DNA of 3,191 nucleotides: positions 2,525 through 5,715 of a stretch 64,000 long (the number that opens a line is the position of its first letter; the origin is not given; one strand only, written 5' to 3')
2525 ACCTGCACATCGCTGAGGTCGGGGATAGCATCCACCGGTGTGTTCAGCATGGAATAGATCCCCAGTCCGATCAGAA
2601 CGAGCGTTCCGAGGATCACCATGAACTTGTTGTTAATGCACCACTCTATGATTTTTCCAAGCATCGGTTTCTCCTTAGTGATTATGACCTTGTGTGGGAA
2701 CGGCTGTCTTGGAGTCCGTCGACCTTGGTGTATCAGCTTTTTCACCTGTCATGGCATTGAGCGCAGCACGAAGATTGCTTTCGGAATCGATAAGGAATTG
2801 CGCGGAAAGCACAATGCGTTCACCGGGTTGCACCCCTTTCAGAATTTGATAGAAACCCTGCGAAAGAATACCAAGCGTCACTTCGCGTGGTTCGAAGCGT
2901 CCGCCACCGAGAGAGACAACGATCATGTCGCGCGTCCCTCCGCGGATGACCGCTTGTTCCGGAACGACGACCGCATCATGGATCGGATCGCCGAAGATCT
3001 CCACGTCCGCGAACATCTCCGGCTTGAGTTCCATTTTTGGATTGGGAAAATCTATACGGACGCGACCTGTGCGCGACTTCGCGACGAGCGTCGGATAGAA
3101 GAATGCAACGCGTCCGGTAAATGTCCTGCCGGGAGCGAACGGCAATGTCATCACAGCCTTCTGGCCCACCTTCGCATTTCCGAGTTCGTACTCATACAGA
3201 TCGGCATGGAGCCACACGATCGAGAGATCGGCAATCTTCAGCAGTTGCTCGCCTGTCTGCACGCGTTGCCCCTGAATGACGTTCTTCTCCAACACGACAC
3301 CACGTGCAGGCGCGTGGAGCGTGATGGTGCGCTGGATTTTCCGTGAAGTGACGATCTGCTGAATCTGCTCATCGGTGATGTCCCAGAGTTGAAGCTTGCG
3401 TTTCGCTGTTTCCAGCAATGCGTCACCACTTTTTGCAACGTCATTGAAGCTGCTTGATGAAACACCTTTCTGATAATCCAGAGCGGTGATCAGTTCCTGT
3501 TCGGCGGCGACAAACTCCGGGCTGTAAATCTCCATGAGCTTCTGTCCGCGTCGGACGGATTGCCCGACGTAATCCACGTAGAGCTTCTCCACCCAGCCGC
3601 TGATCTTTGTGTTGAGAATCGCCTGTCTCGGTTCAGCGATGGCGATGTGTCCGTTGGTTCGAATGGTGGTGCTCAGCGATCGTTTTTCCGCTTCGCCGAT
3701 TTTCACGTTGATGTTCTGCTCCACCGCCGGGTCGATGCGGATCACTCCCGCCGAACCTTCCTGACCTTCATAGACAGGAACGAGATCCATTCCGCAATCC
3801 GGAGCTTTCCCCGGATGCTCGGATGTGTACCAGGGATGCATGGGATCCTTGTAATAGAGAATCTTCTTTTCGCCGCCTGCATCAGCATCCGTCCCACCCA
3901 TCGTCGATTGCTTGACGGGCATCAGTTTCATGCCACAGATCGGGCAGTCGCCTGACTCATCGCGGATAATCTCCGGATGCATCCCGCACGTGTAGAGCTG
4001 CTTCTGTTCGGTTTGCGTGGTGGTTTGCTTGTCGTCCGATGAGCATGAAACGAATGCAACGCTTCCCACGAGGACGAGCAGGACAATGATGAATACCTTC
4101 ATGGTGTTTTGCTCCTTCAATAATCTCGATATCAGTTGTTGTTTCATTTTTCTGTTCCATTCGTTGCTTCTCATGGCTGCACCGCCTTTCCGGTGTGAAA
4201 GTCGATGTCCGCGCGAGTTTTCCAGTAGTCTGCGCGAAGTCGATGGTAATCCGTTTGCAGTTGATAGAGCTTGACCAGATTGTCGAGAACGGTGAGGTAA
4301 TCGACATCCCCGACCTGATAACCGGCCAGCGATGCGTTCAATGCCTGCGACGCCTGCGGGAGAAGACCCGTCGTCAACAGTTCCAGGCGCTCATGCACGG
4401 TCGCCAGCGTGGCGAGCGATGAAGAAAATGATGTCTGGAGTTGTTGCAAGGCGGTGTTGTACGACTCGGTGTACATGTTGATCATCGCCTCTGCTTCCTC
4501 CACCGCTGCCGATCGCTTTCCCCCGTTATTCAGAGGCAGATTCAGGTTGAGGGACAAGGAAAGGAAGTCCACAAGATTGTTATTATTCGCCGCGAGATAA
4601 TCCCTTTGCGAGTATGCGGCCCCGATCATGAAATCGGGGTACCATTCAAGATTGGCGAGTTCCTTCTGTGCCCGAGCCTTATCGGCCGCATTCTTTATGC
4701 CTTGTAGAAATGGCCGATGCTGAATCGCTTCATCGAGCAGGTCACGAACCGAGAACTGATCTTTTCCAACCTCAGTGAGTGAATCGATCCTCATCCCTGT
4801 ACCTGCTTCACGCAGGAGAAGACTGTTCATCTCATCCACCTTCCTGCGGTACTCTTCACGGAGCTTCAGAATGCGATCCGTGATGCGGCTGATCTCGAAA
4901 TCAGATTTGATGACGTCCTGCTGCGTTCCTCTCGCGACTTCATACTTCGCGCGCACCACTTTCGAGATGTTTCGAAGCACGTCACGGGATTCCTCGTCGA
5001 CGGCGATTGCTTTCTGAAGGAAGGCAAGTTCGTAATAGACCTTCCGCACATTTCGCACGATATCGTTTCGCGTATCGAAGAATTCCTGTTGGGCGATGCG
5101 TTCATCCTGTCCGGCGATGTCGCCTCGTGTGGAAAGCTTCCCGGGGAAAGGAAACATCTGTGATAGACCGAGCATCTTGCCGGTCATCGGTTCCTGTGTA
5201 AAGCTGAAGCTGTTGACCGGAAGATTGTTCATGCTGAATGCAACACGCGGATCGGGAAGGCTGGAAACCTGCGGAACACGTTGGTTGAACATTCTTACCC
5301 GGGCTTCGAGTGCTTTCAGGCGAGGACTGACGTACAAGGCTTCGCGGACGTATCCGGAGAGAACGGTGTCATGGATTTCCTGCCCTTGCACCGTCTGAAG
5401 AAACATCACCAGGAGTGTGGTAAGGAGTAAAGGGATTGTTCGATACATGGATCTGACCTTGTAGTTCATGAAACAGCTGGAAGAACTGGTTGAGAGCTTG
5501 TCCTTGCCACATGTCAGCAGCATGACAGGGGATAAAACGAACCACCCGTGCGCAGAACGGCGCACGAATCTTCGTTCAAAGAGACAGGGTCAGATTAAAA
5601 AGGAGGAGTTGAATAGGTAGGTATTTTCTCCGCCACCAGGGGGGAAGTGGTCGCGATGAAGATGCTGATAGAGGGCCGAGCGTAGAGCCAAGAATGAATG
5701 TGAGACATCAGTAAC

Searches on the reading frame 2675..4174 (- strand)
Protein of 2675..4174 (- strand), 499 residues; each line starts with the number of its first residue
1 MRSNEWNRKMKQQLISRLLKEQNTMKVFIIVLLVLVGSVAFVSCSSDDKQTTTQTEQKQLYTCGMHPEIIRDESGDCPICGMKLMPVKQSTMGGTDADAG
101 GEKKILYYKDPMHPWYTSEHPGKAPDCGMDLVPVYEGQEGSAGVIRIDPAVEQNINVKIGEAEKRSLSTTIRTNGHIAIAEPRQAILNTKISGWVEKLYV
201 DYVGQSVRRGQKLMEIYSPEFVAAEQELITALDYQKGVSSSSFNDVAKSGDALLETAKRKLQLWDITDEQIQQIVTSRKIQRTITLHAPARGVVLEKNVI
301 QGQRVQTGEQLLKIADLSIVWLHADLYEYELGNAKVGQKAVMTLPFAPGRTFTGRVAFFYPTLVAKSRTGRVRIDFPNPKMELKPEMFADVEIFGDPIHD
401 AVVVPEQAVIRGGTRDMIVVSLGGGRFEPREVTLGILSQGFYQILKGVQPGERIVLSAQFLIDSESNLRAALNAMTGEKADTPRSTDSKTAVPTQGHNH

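Call 34: search_protein_families(library=pfam, proteins=[window:2675-4174:-], max_evalue=0.00001)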
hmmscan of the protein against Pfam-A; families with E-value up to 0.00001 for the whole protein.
window:2675-4174:- (499 aa): 3 families
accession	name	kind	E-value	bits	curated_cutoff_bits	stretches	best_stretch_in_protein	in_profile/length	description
PF16576.10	HlyD_D23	-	1.2e-75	254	30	1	167-389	2-214/214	Barrel-sandwich domain of CusB or HlyD membrane-fusion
PF19335.5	HMBD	-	5.3e-22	77.9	23.6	2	61-87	2-28/28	Heavy metal binding domain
PF13437.12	HlyD_3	-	3e-17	63.7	22.2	1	285-384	1-104/106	HlyD family secretion protein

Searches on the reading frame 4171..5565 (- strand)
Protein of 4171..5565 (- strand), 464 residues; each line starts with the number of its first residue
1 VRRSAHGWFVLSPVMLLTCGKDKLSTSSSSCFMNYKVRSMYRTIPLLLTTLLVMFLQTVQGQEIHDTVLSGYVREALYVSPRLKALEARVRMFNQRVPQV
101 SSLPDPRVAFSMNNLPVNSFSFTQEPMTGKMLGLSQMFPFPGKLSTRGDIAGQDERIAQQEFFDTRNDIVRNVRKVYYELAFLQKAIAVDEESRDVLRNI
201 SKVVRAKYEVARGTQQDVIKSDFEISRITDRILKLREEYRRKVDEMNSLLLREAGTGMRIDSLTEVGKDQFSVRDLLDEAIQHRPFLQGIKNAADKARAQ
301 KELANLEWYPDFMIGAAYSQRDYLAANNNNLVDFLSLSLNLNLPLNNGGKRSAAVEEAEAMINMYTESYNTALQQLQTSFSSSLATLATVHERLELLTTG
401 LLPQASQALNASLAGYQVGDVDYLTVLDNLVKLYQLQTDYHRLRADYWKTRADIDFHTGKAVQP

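Call 34: search_protein_families(library=pfam, proteins=[window:4171-5565:-], max_evalue=0.00001)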
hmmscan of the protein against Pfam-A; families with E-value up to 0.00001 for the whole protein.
window:4171-5565:- (464 aa): 1 family
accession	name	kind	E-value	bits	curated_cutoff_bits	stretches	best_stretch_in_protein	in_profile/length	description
PF02321.23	OEP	-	2.9e-44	151.6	22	2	275-454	3-182/187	Outer membrane efflux protein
